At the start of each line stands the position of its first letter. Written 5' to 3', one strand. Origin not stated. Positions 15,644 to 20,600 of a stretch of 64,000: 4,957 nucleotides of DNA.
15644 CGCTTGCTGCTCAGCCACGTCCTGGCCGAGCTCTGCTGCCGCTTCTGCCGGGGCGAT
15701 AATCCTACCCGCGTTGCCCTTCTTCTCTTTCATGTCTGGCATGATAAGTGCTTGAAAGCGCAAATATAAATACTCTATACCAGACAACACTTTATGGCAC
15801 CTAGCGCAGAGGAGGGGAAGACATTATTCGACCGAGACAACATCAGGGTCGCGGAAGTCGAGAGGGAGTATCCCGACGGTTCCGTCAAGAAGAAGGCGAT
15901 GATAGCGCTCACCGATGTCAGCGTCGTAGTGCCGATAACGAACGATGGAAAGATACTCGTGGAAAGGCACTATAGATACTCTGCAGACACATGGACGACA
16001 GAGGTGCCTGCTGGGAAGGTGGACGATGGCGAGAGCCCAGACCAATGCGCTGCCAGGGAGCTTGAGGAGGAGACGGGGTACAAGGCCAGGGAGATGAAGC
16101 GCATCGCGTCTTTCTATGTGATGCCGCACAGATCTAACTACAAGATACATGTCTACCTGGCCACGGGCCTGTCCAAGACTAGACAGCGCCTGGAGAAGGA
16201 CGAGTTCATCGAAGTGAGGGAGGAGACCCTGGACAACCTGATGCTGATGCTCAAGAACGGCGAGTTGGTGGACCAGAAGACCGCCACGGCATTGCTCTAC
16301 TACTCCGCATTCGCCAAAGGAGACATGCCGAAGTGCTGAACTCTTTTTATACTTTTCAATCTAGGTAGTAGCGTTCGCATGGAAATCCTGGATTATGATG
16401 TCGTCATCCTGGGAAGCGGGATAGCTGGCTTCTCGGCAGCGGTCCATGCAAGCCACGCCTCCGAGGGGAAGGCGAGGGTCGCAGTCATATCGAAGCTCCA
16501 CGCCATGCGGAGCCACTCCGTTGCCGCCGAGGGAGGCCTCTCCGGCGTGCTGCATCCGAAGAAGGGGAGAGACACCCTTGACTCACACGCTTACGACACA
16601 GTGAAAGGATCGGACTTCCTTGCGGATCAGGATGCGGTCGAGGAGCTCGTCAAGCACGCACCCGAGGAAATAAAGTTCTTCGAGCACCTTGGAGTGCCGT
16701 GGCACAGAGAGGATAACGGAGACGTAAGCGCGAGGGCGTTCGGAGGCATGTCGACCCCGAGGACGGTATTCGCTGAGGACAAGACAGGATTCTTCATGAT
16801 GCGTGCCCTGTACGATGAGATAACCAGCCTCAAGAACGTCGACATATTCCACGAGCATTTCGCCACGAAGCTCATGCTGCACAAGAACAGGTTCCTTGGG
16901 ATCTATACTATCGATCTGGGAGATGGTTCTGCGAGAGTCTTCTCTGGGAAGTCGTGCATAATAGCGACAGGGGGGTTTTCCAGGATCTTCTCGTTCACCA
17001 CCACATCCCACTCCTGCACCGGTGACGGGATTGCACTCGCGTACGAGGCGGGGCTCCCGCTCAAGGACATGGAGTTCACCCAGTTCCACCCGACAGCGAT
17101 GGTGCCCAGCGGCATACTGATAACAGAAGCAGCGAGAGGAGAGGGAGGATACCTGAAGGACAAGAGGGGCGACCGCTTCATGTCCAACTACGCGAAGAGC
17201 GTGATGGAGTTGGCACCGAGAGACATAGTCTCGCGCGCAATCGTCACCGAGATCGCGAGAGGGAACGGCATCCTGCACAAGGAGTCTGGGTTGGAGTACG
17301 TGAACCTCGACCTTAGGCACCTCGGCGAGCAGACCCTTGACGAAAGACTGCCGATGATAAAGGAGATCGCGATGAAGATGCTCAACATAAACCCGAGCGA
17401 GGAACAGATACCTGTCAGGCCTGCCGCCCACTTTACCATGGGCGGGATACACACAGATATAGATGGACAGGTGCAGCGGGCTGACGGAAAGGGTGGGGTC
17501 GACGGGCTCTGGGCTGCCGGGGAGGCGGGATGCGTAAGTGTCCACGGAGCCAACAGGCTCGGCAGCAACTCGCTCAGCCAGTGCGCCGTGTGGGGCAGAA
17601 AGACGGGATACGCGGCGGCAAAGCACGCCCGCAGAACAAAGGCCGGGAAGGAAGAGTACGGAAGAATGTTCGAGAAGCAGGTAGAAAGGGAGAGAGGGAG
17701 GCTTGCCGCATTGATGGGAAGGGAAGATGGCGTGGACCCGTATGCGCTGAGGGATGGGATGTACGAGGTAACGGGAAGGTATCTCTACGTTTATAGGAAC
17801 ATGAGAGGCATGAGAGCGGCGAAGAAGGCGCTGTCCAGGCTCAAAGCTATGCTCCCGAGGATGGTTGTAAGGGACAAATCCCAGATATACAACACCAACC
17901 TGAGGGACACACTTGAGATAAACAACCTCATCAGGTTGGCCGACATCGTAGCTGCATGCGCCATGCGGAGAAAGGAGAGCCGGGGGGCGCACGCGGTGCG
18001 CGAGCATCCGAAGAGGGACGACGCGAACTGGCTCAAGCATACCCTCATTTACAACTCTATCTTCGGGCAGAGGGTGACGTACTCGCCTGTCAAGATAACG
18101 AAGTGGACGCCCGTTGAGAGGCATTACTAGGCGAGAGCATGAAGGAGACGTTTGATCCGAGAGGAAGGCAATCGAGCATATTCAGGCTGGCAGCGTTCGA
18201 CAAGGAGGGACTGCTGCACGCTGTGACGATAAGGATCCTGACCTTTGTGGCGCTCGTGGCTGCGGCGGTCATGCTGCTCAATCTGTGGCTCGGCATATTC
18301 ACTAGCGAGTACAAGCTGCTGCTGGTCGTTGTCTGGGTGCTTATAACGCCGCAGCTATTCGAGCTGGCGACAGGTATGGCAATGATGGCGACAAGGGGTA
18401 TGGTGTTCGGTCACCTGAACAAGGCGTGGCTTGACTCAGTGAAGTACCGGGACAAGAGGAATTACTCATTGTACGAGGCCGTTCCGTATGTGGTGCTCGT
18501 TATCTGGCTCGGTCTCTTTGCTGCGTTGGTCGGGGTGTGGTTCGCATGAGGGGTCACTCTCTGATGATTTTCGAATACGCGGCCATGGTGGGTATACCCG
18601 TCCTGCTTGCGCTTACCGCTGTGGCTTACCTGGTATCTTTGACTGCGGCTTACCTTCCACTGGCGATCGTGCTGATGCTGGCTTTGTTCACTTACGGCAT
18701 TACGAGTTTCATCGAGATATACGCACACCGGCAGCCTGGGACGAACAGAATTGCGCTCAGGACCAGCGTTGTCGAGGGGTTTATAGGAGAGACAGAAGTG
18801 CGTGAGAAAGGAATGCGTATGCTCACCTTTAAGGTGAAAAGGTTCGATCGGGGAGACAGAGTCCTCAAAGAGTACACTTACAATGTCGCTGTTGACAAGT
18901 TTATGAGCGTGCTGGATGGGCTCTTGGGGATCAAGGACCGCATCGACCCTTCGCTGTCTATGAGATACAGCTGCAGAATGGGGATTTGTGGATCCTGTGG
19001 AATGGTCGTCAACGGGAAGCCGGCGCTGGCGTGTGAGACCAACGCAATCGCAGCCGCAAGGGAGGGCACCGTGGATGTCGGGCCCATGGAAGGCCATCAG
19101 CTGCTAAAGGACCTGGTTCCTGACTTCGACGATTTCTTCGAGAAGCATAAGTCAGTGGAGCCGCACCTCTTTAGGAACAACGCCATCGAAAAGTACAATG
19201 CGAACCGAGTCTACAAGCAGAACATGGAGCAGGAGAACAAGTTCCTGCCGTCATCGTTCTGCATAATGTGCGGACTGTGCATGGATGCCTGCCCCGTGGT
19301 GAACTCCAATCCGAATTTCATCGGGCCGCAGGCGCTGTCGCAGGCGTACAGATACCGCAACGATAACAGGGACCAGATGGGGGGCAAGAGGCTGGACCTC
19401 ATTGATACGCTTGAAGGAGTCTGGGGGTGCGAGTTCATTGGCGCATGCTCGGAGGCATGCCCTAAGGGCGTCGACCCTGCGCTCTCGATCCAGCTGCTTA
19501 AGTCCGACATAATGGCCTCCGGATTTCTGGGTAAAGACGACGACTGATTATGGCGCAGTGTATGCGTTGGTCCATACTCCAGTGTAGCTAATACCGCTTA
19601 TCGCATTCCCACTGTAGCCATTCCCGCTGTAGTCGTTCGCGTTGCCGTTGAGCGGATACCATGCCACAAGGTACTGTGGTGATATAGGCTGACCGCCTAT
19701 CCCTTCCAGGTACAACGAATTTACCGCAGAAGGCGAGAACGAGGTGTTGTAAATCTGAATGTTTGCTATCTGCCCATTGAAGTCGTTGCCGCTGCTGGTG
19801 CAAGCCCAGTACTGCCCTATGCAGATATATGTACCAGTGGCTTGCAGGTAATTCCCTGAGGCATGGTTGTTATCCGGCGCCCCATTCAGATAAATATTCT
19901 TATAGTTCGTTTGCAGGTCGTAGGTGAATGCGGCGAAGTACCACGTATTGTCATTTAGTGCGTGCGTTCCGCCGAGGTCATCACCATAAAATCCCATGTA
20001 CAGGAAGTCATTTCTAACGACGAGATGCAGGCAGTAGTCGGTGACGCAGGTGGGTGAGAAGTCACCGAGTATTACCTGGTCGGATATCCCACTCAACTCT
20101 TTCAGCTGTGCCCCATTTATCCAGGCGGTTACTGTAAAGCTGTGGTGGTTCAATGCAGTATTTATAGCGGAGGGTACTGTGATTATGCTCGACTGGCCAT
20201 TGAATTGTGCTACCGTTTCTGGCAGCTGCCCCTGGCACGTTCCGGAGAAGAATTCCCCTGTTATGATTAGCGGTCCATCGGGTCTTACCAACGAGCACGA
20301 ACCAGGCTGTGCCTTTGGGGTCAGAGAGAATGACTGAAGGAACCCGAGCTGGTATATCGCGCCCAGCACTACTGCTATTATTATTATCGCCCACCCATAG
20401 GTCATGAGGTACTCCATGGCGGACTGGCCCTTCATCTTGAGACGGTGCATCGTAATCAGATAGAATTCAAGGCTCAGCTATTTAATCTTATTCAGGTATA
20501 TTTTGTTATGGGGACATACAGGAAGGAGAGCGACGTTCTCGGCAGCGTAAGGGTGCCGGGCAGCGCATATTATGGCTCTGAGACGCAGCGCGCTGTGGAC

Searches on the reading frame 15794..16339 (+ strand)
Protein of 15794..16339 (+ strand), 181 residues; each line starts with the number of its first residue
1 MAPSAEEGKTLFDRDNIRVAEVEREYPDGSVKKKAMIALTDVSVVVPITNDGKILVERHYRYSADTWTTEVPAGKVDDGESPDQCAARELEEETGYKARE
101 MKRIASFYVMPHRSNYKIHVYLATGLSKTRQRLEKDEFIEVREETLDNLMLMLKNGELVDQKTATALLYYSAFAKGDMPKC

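Call 24: search_protein_families(library=pfam, proteins=[window:15794-16339:+], max_evalue=0.001)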
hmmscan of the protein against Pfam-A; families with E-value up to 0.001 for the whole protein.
window:15794-16339:+ (181 aa): 2 families
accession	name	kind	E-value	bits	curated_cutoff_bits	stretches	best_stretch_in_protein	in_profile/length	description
PF00293.34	NUDIX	-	1.1e-19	71.1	21.1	1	42-157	4-124/134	NUDIX domain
PF14815.12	NUDIX_4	-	0.00026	21.2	35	1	48-149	5-101/113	NUDIX domain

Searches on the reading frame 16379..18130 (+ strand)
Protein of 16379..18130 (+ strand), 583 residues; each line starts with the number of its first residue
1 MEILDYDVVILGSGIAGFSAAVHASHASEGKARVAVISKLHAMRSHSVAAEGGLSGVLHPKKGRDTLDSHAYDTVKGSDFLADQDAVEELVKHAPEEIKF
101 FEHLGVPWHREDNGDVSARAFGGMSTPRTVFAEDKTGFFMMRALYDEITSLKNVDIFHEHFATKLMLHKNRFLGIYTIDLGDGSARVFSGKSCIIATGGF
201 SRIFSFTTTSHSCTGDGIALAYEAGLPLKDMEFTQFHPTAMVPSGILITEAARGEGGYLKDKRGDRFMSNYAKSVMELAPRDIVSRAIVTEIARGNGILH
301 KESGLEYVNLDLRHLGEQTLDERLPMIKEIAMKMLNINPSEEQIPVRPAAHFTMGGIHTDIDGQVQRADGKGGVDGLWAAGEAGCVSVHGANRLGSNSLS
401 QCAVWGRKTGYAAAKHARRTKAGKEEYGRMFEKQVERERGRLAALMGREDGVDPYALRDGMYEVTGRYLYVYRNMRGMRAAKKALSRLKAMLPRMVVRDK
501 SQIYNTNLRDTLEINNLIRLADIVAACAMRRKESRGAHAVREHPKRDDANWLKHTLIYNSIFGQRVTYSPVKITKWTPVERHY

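Call 24: search_protein_families(library=pfam, proteins=[window:16379-18130:+], max_evalue=0.001)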
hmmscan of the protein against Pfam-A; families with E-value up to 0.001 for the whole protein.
window:16379-18130:+ (583 aa): 5 families
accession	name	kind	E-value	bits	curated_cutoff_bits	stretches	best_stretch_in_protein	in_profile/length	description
PF00890.30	FAD_binding_2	-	1.4e-103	347.7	20.4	1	7-399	1-414/414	FAD binding domain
PF02910.25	Succ_DH_flav_C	-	1.8e-32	112.5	20.8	1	459-583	2-130/130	Fumarate reductase flavoprotein C-term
PF03486.20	HI0933_like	-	3.8e-07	30.3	50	1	7-382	2-218/244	HI0933-like protein Rossmann domain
PF01266.30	DAO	-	8.8e-06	25.9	27.9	1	7-109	1-85/353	FAD dependent oxidoreductase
PF07992.20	Pyr_redox_2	-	2e-05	24.6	26.1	1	6-205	1-115/291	Pyridine nucleotide-disulphide oxidoreductase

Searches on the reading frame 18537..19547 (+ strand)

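Call 24: search_protein_families(library=pfam, proteins=[window:18537-19547:+], max_evalue=0.001)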
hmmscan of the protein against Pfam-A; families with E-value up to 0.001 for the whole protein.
window:18537-19547:+ (336 aa): 8 families
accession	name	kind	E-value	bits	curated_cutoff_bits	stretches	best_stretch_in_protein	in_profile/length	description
PF13085.11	Fer2_3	-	1.1e-25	90.1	27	1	97-202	1-107/107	2Fe-2S iron-sulfur cluster binding domain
PF13183.11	Fer4_8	-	1.8e-11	44.8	27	1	240-312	3-68/68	4Fe-4S dicluster domain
PF13237.11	Fer4_10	-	7e-09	35.9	25.5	1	241-309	8-53/53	4Fe-4S dicluster domain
PF13534.11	Fer4_17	-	1.7e-07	32.1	22.2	1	241-313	1-61/61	4Fe-4S dicluster domain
PF12838.12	Fer4_7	-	8e-06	26.7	27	1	242-312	2-52/52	4Fe-4S dicluster domain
PF13187.11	Fer4_9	-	0.00021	21.7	27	0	225-254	25-49/52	4Fe-4S dicluster domain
PF00037.32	Fer4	-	0.00034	20.8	21.1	1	241-254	7-20/24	4Fe-4S binding domain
PF12797.12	Fer4_2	-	0.00087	19.6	24.5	1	239-254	7-22/22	4Fe-4S binding domain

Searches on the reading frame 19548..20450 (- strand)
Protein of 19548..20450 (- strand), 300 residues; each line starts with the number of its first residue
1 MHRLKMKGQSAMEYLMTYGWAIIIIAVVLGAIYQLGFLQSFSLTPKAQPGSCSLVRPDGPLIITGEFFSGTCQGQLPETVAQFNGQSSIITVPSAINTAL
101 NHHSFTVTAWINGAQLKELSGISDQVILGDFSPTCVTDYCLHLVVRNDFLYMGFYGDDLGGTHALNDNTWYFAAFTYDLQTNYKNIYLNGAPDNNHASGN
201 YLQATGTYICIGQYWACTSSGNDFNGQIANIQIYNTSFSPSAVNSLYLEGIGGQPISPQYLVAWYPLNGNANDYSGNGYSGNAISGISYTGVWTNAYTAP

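Call 24: search_protein_families(library=pfam, proteins=[window:19548-20450:-], max_evalue=0.001)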
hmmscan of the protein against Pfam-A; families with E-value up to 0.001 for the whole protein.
window:19548-20450:- (300 aa): 1 family
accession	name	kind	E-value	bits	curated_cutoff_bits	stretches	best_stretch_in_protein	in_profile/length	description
PF13385.13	Laminin_G_3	-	2e-15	57.7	27.6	1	85-243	2-150/151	Concanavalin A-like lectin/glucanases superfamily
